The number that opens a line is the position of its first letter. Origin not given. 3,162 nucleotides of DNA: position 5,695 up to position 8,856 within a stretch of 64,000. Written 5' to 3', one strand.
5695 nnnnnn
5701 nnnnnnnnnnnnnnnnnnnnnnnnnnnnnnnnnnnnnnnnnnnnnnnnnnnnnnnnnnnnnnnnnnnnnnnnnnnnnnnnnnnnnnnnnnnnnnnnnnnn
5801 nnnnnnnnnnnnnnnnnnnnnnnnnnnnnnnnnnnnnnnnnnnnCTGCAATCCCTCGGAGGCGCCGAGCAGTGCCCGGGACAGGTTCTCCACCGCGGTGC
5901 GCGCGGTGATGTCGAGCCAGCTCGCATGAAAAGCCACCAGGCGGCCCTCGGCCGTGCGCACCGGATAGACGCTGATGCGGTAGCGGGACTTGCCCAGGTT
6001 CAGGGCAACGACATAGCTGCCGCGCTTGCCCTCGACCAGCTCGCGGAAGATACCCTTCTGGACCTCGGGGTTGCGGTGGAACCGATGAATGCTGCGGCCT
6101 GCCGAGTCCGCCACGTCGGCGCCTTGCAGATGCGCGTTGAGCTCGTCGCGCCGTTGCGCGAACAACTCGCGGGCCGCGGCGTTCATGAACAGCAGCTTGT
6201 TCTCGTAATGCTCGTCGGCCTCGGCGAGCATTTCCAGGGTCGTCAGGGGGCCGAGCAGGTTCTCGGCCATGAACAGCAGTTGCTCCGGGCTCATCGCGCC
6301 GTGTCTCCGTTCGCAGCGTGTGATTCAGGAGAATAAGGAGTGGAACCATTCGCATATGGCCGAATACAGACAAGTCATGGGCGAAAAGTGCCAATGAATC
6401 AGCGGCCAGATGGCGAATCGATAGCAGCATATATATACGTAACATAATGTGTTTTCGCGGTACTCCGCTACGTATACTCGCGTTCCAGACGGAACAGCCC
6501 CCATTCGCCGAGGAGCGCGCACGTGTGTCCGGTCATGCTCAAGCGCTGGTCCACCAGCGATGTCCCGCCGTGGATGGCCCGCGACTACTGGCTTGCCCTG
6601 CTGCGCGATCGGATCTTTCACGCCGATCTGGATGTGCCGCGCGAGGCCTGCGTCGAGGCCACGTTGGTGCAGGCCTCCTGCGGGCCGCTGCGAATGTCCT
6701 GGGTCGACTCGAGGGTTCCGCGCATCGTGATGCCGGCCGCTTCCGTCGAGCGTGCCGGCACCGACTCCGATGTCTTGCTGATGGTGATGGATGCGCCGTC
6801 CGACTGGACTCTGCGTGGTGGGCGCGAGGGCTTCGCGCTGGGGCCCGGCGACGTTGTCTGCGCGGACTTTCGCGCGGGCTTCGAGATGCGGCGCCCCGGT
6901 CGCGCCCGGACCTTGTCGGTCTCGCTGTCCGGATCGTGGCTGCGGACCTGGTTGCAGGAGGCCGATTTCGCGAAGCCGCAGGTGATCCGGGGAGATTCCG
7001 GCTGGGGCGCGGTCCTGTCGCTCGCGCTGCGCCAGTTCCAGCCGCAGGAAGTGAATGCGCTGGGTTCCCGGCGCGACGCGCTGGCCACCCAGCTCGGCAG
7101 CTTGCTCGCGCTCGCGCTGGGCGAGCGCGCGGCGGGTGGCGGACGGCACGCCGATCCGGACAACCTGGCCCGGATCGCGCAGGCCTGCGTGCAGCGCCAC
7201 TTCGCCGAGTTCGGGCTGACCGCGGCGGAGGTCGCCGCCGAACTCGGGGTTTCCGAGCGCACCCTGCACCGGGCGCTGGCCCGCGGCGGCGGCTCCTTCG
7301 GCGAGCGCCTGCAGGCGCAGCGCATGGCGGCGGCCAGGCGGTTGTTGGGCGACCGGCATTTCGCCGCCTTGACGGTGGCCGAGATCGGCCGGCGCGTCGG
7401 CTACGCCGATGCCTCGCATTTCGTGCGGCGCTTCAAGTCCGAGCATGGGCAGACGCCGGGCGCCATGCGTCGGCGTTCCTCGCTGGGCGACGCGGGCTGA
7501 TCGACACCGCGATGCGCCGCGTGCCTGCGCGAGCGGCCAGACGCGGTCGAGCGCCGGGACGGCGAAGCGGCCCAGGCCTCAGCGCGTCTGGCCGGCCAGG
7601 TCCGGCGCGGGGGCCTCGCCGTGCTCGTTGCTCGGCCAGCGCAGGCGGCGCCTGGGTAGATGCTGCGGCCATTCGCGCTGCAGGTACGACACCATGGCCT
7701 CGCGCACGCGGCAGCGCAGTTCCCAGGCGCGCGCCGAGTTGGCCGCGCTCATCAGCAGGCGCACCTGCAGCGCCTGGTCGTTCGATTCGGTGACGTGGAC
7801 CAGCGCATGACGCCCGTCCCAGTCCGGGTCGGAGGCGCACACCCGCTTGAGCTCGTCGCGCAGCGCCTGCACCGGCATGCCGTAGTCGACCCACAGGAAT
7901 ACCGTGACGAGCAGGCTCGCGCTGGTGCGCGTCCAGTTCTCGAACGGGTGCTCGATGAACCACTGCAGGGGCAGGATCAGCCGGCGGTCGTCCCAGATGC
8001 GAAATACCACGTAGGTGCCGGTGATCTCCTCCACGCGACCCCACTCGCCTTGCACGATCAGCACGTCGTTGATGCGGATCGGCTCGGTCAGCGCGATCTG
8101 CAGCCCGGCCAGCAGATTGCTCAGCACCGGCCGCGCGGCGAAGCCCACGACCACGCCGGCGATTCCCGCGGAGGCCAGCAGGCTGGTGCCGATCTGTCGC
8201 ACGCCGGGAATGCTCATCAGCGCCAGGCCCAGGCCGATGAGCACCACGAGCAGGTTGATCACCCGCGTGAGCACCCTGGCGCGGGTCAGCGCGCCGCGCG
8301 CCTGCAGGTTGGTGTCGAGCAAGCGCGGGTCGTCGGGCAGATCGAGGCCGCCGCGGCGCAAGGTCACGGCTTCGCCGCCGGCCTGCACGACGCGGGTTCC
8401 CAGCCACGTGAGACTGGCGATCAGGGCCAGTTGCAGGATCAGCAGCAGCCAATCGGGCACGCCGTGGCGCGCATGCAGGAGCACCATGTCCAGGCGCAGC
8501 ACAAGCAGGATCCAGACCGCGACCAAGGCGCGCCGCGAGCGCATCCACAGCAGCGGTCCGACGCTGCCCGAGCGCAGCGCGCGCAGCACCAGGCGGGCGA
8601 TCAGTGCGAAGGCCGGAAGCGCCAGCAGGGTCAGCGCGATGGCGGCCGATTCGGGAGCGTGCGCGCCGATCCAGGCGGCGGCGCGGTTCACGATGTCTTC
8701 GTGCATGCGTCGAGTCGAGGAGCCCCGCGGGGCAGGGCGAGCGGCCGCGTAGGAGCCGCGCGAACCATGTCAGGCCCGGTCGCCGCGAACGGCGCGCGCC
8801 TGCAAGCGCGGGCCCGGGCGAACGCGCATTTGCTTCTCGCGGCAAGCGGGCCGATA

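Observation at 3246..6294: Two-gene, two-heme oxygen-sensing unit: Aer2-like PAS chemoreceptor plus globin-GAF-EAL phosphodiesterase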

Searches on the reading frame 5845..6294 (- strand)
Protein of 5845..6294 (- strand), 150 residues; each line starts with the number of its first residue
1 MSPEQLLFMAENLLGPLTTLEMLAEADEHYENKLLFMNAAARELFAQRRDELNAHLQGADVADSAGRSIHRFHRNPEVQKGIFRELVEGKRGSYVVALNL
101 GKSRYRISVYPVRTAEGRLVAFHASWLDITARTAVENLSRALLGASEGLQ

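Call 7: search_solved_structures(query=window:5845-6294:-, max_evalue=10, show_alignments=5)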
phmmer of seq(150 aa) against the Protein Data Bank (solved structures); distinct sequences matched with E-value up to 10: 6.
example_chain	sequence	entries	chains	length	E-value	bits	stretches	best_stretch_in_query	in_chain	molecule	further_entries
3vol_A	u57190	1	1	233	3.1e-06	30.5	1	33-142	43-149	Aerotaxis transducer Aer2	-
4hi4_A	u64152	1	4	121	5.4e-06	29.7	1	33-130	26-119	Aerotaxis transducer Aer2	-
6ceq_A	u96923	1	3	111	0.00011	25.5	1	31-130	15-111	Methyl-accepting chemotaxis protein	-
9vf7_A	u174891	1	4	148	0.35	14.1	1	73-134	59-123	histidine kinase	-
2ox1_A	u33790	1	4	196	0.82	12.9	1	67-115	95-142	3-dehydroquinate dehydratase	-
3t50_A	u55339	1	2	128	1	12.6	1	105-132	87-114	Blue-light-activated histidine kinase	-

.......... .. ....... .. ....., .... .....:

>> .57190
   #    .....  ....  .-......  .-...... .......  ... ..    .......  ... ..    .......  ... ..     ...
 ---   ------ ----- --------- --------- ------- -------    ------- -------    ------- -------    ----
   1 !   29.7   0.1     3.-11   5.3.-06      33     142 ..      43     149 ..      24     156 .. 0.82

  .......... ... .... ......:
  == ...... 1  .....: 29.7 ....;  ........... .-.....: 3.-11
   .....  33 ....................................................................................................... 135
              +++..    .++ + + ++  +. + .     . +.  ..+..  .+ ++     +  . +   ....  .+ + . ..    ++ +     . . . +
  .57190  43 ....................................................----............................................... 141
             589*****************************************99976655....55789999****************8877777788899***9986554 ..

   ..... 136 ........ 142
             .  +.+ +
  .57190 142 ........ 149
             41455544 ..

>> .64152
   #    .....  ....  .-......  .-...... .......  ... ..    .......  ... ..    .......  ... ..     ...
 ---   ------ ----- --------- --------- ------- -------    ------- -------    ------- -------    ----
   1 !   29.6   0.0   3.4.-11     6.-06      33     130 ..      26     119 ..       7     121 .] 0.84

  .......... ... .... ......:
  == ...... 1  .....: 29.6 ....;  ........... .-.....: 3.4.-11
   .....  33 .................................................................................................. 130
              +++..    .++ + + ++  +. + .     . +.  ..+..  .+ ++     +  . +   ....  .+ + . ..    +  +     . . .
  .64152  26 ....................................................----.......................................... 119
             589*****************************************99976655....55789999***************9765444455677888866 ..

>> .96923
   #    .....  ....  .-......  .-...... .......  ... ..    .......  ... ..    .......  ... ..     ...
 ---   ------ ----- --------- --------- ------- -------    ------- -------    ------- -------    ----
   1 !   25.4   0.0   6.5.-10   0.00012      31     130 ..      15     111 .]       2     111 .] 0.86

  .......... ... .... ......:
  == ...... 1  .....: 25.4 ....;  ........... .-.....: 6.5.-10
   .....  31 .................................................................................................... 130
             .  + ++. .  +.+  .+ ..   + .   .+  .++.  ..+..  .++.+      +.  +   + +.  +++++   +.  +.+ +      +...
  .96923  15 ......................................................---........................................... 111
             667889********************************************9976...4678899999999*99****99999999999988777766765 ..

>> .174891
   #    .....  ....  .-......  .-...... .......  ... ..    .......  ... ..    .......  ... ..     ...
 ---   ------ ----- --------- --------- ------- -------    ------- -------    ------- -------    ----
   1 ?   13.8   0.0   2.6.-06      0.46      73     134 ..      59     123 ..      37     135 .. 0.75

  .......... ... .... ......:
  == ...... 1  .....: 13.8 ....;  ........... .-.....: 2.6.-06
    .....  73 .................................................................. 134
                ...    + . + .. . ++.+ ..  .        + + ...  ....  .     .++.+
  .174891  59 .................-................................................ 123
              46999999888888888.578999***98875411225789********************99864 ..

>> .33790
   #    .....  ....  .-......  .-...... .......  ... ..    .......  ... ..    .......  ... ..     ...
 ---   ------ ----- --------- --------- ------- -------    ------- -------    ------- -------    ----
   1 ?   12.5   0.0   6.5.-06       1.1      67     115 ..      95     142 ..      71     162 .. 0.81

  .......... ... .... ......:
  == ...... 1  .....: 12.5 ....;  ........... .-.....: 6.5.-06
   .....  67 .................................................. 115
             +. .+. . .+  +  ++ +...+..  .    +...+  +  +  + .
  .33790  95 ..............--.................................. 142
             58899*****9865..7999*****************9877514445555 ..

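Call 62: find_related_loci(query=A3, collection=metagenome_contigs, flank=8000)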
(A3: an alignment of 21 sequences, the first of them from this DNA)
Query A3 (135 aa) in metagenome_contigs; peptide patterns used: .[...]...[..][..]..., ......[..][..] (x = any residue, [..] = any of these).
342 stretches matched a pattern; 139 encode a relative of the query (tblastn E <= 1e-3); the best 80 are kept; 80 distinct loci.
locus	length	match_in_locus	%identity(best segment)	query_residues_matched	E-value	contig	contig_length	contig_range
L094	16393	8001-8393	47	1-131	3e-39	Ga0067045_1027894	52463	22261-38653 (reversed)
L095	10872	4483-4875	47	1-131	3e-39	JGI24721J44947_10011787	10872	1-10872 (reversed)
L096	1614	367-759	44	1-131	1e-36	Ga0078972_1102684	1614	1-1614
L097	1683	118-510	47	1-131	9e-37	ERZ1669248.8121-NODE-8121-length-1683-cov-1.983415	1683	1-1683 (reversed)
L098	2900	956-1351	44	4-135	3e-34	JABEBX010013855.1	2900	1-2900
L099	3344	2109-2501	46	2-130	6e-34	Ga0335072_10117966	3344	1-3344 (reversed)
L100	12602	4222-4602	46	4-130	9e-34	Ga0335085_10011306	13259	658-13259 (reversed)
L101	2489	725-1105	49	4-130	4e-34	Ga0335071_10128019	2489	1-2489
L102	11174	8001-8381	46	4-130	9e-34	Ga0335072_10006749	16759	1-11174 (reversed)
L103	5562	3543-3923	45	4-130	3e-33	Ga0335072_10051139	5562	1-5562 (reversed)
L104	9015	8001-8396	42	4-135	3e-33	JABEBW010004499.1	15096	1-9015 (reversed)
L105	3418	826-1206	44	4-130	8e-33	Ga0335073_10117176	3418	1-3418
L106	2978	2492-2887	44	1-132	7e-33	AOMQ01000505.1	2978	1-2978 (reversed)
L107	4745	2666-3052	47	2-130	2e-32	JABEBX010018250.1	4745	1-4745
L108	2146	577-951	45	6-130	1e-32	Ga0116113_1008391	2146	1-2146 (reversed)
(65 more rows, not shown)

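Call 75: search_solved_structures(query=A3, max_evalue=1, show_alignments=2)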
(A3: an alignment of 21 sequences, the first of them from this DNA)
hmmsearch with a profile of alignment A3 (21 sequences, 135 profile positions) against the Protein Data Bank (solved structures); distinct sequences matched with E-value up to 1: 21.
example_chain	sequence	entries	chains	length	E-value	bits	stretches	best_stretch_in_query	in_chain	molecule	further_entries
3vol_A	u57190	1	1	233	1.7e-12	50.6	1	7-133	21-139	Aerotaxis transducer Aer2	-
4hi4_A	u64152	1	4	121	2.2e-12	50.2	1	9-130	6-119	Aerotaxis transducer Aer2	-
6ceq_A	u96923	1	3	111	1.5e-07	34.5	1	31-120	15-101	Methyl-accepting chemotaxis protein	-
6ywq_A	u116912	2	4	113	0.041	16.9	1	105-133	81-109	Multi-sensor hybrid histidine kinase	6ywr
8pky_A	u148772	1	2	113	0.071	16.2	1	105-133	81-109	histidine kinase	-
7ab6_A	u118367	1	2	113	0.076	16.1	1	105-133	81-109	Multi-sensor hybrid histidine kinase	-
8pm1_A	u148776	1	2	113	0.078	16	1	105-133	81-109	histidine kinase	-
7ab7_A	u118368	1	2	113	0.079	16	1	105-133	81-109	Multi-sensor hybrid histidine kinase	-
6rhf_A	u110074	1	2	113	0.079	16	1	105-133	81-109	Multi-sensor hybrid histidine kinase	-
6y7u_A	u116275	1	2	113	0.079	16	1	105-133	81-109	Multi-sensor hybrid histidine kinase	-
9u5n_A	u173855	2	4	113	0.08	16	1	105-133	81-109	histidine kinase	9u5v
6rhg_A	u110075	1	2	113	0.081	16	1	105-133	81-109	Multi-sensor hybrid histidine kinase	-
6yxc_A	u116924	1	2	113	0.081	16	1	105-133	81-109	Multi-sensor hybrid histidine kinase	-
6yx4_A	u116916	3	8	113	0.081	16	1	105-133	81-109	Multi-sensor hybrid histidine kinase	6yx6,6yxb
6y7r_A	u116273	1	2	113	0.083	16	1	105-133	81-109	Multi-sensor hybrid histidine kinase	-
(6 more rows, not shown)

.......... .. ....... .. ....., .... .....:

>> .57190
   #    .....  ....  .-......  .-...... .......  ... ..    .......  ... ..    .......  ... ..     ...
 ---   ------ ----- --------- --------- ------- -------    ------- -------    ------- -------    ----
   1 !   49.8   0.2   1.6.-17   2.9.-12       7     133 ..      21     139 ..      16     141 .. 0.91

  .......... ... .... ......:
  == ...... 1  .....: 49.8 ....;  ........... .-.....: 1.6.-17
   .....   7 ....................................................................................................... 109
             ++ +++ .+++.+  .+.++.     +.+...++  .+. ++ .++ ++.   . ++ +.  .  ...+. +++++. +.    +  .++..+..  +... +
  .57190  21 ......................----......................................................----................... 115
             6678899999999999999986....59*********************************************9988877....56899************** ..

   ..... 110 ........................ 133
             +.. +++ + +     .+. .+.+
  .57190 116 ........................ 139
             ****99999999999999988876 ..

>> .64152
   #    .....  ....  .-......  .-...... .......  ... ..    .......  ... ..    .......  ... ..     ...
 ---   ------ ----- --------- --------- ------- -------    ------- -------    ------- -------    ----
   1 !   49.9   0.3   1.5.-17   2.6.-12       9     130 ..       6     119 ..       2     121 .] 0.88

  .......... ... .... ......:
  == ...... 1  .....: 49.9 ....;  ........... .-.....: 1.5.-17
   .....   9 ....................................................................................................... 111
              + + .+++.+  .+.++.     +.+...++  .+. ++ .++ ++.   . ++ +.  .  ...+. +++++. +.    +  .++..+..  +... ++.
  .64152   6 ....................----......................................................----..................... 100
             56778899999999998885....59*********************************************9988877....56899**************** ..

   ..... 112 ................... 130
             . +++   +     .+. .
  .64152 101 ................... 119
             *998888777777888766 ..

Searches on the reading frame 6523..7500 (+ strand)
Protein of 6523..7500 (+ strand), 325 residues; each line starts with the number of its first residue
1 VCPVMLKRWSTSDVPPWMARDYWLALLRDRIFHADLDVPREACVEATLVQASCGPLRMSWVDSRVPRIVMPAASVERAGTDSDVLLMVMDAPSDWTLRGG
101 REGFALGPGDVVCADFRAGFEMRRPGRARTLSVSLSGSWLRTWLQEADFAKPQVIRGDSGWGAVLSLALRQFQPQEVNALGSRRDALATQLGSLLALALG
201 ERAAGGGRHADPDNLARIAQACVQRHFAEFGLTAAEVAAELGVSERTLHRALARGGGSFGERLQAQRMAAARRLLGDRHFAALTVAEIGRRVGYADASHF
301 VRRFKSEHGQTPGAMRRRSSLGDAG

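Call 74: search_protein_families(library=pfam, proteins=[window:6523-7500:+], max_evalue=0.001)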
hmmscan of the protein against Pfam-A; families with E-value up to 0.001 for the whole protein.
window:6523-7500:+ (325 aa): 7 families
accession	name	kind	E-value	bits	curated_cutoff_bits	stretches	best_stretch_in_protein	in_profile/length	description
PF12833.13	HTH_18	-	4.5e-18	65.8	33.6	1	238-318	2-80/80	Helix-turn-helix domain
PF00165.29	HTH_AraC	-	1.3e-09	38.4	26.6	1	283-317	9-42/42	Bacterial regulatory helix-turn-helix proteins, AraC family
PF00440.29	TetR_N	-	1.5e-07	31.5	24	1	269-305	3-38/47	Bacterial regulatory proteins, tetR family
PF13384.12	HTH_23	-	7e-06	26.1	24.6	1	221-254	8-40/50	Homeodomain-like domain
PF20432.4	Xre-like-HTH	-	4.9e-05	24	25.8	1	227-256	19-47/63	Antitoxin Xre-like helix-turn-helix domain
PF04545.22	Sigma70_r4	-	7.5e-05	22.6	24.1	0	219-254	9-43/50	Sigma-70, region 4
PF08281.18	Sigma70_r4_2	-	0.00018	21.5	25.7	1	230-255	25-50/54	Sigma-70, region 4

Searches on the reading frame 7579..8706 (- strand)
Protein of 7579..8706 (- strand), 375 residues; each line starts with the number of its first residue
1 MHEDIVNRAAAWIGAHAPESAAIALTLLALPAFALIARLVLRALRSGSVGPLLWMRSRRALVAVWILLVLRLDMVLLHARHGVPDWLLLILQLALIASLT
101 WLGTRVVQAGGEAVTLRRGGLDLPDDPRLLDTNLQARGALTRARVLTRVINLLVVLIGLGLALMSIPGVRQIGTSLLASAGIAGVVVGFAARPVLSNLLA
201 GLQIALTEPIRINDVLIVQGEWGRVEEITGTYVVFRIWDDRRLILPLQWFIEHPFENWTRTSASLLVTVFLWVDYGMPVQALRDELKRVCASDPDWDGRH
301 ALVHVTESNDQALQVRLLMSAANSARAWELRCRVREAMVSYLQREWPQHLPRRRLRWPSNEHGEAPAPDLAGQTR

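Call 74: search_protein_families(library=pfam, proteins=[window:7579-8706:-], max_evalue=0.001)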
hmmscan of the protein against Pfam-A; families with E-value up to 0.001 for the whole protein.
window:7579-8706:- (375 aa): 1 family
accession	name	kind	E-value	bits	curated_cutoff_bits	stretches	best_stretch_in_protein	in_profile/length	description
PF00924.24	MS_channel_2nd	-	5e-11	43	20.2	1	194-260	2-68/68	Mechanosensitive ion channel, beta-domain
